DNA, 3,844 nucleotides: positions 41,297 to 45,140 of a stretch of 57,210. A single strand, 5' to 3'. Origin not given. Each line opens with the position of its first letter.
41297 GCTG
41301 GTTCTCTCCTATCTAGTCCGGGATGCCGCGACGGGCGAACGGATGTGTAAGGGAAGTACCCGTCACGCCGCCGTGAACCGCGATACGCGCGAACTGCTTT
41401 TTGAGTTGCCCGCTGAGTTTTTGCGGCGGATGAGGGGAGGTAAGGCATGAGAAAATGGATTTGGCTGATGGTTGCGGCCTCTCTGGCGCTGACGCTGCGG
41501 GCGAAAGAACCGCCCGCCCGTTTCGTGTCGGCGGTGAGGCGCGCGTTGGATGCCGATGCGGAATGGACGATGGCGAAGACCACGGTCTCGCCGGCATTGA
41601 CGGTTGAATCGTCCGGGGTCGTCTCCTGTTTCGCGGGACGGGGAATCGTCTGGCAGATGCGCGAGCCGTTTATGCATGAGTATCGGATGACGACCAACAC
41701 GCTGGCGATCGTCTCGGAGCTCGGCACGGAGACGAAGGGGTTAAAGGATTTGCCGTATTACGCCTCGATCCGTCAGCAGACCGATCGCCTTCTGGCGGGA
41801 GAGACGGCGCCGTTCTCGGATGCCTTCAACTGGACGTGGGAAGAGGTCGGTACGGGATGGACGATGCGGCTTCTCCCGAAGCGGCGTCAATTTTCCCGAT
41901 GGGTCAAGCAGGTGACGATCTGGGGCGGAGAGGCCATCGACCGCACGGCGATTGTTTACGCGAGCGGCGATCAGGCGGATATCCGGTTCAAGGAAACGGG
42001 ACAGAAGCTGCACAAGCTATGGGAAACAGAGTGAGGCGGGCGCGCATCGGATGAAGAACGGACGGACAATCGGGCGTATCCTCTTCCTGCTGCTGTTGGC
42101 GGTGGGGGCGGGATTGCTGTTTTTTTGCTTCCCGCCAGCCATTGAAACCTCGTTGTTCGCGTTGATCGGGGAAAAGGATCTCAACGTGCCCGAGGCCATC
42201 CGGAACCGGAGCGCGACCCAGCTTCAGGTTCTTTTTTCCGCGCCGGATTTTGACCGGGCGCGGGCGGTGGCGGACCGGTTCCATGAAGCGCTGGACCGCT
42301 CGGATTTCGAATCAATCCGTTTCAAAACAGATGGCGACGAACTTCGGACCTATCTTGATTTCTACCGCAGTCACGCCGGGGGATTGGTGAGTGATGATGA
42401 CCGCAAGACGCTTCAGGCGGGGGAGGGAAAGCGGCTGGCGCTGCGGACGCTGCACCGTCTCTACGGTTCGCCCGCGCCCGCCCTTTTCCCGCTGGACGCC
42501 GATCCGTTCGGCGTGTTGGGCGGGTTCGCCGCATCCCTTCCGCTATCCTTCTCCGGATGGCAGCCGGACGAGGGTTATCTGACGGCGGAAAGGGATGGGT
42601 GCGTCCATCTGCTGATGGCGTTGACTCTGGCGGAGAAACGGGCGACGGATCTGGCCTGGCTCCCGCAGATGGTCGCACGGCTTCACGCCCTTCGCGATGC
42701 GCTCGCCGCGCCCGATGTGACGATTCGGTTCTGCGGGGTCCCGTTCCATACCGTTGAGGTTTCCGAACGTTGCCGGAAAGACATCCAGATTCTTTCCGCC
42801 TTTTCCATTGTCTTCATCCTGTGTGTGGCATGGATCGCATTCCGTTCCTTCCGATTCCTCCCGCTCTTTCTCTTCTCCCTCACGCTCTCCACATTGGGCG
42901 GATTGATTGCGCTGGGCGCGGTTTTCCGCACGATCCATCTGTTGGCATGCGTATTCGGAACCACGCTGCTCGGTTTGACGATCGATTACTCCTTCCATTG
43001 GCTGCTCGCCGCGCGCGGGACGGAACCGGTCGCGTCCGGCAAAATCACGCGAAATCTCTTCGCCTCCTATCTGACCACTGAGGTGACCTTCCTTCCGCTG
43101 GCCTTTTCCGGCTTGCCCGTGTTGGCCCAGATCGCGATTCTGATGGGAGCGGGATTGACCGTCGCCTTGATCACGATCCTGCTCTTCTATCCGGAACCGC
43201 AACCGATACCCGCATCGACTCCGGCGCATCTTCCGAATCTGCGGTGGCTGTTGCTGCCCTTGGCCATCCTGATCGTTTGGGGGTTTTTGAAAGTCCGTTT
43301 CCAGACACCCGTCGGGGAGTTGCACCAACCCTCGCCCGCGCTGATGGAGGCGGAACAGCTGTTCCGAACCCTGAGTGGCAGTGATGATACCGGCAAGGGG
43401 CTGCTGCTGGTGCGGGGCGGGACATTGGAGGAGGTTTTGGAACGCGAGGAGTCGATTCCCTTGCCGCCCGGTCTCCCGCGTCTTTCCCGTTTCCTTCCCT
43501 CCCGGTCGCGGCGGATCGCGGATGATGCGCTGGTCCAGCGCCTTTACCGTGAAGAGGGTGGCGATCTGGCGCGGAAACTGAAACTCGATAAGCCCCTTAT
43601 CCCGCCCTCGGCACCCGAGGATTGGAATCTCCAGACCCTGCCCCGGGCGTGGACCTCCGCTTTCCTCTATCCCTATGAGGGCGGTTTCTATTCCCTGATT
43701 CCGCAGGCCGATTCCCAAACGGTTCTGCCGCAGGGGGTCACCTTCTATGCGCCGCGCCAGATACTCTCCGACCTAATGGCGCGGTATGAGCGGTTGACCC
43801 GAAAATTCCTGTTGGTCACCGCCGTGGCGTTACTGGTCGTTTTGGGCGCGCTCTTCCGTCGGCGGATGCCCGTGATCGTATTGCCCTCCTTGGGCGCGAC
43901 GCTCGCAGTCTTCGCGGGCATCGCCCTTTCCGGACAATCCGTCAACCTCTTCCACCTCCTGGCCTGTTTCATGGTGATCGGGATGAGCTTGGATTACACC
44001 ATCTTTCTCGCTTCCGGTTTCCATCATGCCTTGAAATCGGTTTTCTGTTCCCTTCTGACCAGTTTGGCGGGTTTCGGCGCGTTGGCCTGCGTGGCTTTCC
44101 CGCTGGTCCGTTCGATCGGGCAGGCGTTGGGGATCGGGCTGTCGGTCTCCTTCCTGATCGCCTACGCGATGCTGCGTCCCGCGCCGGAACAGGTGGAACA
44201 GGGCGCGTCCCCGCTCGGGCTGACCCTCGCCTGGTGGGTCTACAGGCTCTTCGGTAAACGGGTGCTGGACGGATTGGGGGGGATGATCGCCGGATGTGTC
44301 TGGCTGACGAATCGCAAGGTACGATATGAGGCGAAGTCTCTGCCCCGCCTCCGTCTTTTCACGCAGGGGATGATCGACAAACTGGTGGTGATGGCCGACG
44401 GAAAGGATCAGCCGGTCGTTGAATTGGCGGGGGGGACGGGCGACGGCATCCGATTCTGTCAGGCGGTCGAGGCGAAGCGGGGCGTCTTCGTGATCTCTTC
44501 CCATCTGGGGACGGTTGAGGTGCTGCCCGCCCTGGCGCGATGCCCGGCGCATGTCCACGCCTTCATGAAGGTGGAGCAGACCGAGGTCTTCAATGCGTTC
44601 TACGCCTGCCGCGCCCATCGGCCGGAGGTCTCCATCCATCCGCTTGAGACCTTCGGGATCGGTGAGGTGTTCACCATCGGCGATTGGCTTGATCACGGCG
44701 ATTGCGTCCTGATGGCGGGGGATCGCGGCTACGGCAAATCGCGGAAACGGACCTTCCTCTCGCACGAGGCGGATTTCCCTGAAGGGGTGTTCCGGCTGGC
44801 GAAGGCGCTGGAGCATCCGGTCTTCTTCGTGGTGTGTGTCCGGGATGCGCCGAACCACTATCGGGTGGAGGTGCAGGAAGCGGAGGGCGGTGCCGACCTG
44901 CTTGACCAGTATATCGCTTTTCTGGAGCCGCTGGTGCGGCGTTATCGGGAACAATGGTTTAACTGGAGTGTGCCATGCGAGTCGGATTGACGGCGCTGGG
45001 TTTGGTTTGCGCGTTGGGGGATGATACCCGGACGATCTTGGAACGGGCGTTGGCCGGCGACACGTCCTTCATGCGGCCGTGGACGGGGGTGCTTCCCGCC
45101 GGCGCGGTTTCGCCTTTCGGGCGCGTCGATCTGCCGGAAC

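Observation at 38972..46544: Seven-gene operon syntenic with apeH-apeP of aryl-polyene clusters but lacking ACP, ketoreductase, second KS/CLF and aryl-starter genes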

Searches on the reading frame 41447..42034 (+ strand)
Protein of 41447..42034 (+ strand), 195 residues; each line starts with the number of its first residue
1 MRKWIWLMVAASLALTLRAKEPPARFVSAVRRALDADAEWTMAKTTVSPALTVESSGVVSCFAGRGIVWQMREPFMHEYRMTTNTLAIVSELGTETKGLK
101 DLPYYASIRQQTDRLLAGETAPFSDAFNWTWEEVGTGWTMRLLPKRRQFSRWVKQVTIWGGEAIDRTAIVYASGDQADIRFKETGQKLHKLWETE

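Call 3: search_protein_families(library=pfam, proteins=[window:41447-42034:+], max_evalue=0.01)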
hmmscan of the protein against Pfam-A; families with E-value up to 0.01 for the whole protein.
window:41447-42034:+ (195 aa): 0 families

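Call 6: search_protein_families(library=ncbifam, proteins=[window:41447-42034:+], max_evalue=0.01)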
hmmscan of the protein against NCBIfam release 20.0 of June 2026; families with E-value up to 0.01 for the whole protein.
window:41447-42034:+ (195 aa): 1 family
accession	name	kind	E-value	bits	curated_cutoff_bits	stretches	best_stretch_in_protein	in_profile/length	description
NF053544.1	LolA2_flexi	equivalog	0.00013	21.4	125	1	53-183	62-194/208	flexirubin biosynthesis/transport protein LolA2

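Call 53: search_protein_families(library=pfam, proteins=[window:41447-42034:+], max_evalue=1)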
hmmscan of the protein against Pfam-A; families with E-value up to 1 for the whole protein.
window:41447-42034:+ (195 aa): 1 family
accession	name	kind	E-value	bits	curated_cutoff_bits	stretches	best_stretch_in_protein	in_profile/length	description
PF19574.5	LolA_3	-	0.024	14.4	23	1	96-163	83-150/192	Outer membrane lipoprotein carrier protein LolA-like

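Call 56: search_solved_structures(query=A2, max_evalue=1)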
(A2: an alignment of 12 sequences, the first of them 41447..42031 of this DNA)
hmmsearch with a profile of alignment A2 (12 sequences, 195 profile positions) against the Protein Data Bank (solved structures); distinct sequences matched with E-value up to 1: 3.
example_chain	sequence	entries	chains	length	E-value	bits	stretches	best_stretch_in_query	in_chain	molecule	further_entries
8t5j_A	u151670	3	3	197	1.2e-13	54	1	45-184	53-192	Outer membrane lipocarrier LolA family protein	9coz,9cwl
4yxx_A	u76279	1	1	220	0.015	17.9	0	10-36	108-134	dTor_6x35L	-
7s00_D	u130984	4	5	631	0.98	11.9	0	84-134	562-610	DNA-directed RNA polymerase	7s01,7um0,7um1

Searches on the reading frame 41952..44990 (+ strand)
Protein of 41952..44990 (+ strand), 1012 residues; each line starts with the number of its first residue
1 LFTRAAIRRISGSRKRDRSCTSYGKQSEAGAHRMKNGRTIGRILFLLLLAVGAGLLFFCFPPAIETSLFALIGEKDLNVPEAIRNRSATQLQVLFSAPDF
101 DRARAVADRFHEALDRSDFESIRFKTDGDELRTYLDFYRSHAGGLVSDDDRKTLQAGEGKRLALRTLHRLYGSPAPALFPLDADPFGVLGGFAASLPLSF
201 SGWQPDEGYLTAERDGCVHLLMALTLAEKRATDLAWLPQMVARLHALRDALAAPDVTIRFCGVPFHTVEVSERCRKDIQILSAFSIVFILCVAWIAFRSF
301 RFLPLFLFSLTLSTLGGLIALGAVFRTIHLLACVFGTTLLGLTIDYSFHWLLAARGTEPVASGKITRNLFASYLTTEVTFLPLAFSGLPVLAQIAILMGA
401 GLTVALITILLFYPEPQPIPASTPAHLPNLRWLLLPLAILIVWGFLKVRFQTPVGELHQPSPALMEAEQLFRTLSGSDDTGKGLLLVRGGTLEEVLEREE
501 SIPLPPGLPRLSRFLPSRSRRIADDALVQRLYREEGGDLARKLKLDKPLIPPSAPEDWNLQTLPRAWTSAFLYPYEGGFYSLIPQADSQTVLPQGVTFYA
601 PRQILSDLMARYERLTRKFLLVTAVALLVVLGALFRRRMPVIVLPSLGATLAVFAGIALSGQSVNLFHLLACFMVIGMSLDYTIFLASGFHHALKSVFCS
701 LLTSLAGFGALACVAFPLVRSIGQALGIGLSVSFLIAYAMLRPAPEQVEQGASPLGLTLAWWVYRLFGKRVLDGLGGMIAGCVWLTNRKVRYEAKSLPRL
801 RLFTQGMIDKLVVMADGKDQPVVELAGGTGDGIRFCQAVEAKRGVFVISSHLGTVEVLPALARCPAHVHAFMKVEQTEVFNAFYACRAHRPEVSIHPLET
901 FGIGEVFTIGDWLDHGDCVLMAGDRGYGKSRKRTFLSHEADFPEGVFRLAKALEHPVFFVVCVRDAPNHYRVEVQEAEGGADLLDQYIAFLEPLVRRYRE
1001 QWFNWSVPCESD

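Call 3: search_protein_families(library=pfam, proteins=[window:41952-44990:+], max_evalue=0.01)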
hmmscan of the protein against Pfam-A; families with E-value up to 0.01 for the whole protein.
window:41952-44990:+ (1012 aa): 1 family
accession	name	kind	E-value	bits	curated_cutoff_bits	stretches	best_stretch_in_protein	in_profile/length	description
PF03176.21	MMPL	-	5.8e-08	32.5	20.5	1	245-414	112-296/333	MMPL family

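Call 6: search_protein_families(library=ncbifam, proteins=[window:41952-44990:+], max_evalue=0.01)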
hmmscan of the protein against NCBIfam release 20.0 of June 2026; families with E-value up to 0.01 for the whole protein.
window:41952-44990:+ (1012 aa): 5 families
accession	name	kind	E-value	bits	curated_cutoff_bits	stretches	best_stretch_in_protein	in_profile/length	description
TIGR00921.1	2A067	subfamily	4.1e-07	28.4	351.9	1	257-414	173-340/733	hydrophobe/amphiphile efflux-3 (HAE3) family transporter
TIGR00833.1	actII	subfamily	4.4e-07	28.6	874.7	1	588-694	145-260/910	MMPL family RND transporter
NF005120.0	PRK06553.1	equivalog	0.00019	20.9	273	1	836-977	125-264/308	lipid A biosynthesis lauroyl acyltransferase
TIGR03480.1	HpnN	hypoth_equivalog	0.00041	18.4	751.85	0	622-744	720-854/862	hopanoid biosynthesis associated RND transporter like protein HpnN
NF007133.0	PRK09579.1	equivalog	0.0024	15.5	1763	1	613-706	335-425/1017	multidrug efflux RND transporter permease subunit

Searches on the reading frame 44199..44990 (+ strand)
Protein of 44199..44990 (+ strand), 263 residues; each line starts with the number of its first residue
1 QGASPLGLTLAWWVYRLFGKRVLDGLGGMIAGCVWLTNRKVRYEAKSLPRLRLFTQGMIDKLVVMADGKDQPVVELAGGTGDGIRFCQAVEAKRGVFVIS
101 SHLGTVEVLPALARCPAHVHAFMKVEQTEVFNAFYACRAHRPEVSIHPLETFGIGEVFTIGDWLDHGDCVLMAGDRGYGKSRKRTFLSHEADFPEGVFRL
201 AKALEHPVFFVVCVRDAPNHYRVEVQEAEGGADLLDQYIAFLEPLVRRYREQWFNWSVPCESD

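Call 53: search_protein_families(library=pfam, proteins=[window:44199-44990:+], max_evalue=1)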
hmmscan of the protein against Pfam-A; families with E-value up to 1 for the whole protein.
window:44199-44990:+ (263 aa): 1 family
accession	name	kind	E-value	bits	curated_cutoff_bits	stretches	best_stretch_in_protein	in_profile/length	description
PF03279.18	Lip_A_acyltrans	-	0.012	15.3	22.3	1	88-228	115-255/295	Bacterial lipid A biosynthesis acyltransferase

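Call 59: search_solved_structures(query=A3, max_evalue=1)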
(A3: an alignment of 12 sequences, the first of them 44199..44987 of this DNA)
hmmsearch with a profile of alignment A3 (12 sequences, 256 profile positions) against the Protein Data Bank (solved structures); distinct sequences matched with E-value up to 1: 13.
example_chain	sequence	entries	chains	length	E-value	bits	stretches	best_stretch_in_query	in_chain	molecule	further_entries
5kn7_B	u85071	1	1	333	6e-06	28.8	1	83-253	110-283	Lipid A biosynthesis lauroyl acyltransferase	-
5knk_B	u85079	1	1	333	7.8e-05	25.2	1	83-253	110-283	Lipid A biosynthesis lauroyl acyltransferase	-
6vo6_A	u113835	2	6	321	0.36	13.2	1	144-182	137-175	Putative sugar-nucleotide epimerase/dehydratease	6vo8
3b5x_A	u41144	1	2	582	0.7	12.2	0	2-62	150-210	Lipid A export ATP-binding/permease protein msbA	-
9fuz_B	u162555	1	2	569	0.7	12.2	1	2-85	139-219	ATP-dependent lipid A-core flippase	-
3b5w_A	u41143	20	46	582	0.73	12.2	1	2-85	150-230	Lipid A export ATP-binding/permease protein msbA | ATP-dependent lipid A-core flippase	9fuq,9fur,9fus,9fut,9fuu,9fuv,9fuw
6bpl_A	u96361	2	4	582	0.73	12.2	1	2-85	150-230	Lipid A export ATP-binding/permease protein MsbA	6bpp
8dmm_A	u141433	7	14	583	0.73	12.2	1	2-85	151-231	ATP-binding transport protein MsbA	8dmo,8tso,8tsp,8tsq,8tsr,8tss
7ph2_A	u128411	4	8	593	0.84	12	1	2-85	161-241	ATP-dependent lipid A-core flippase | ATP-binding transport protein multicopy suppressor of htrB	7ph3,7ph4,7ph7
7bcw_A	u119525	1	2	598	0.93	11.8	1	2-85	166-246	ATP-dependent lipid A-core flippase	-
7sel_A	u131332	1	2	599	0.93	11.8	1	2-85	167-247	ATP-dependent lipid A-core flippase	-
6uz2_A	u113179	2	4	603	0.95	11.8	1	2-85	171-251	Lipid A export ATP-binding/permease protein MsbA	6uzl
5ttp_A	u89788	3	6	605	0.96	11.8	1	2-85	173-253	Lipid A export ATP-binding/permease protein MsbA | ATP-dependent lipid A-core flippase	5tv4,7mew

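Call 60: search_protein_families(library=pfam, alignment_id=A3, max_evalue=0.01)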
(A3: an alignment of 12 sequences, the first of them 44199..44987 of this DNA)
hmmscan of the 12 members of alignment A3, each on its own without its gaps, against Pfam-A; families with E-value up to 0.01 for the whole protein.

A. member 1, window:44199-44987:+ (263 aa): 0 families

B. families by the number of members that match (of 12 scanned): 1 family
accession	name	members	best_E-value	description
PF03279.18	Lip_A_acyltrans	4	3.3e-11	Bacterial lipid A biosynthesis acyltransferase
